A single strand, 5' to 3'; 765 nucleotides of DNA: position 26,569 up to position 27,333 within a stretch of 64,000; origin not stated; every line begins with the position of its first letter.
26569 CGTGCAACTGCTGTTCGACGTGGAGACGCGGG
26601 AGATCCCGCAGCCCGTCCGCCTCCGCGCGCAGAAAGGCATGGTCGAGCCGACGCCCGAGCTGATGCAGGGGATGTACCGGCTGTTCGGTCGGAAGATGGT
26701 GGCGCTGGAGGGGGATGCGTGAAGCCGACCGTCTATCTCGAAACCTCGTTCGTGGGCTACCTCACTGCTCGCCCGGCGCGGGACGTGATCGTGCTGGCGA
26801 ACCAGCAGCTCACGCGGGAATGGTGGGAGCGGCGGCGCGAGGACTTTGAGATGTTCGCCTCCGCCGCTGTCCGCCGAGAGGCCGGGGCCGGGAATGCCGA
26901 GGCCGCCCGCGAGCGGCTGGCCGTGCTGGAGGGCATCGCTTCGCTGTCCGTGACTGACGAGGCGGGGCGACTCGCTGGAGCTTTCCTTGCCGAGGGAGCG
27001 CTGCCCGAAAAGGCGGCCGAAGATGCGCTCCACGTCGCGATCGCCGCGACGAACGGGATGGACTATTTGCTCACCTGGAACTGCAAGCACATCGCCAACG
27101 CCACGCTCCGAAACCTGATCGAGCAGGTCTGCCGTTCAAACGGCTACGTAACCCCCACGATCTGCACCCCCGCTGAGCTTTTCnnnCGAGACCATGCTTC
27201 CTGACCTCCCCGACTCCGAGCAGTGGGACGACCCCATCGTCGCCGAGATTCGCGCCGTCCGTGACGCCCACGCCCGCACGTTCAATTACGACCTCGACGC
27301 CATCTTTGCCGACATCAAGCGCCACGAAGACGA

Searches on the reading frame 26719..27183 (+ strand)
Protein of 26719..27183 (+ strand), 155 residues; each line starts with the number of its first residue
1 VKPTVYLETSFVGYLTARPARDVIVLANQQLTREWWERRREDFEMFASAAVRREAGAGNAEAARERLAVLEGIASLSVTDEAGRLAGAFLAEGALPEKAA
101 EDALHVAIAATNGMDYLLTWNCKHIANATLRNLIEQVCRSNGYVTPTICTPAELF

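Call 3: search_protein_families(library=pfam, proteins=[window:26719-27183:+], max_evalue=1)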
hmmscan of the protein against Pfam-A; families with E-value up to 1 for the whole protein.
window:26719-27183:+ (155 aa): 1 family
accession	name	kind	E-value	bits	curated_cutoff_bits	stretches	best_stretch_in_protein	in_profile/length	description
PF01850.27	PIN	-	0.046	14.8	23.6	1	50-119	36-109/120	PIN domain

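Call 4: search_protein_families(library=padloc, proteins=[window:26719-27183:+], max_evalue=1)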
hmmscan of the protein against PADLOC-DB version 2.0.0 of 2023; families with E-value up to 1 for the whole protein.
window:26719-27183:+ (155 aa): 0 families

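Call 5: search_protein_families(library=ncbifam, proteins=[window:26719-27183:+], max_evalue=1)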
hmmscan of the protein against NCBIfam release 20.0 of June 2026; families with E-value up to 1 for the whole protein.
window:26719-27183:+ (155 aa): 1 family
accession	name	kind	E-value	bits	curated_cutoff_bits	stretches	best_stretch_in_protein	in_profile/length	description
NF004943.0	PRK06292.2-1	equivalog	0.064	12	432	1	75-112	28-65/456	dihydrolipoyl dehydrogenase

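Call 80: search_protein_families(library=phrogs, proteins=[window:26719-27183:+], max_evalue=0.01)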
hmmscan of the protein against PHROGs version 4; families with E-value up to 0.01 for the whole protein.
window:26719-27183:+ (155 aa): 0 families
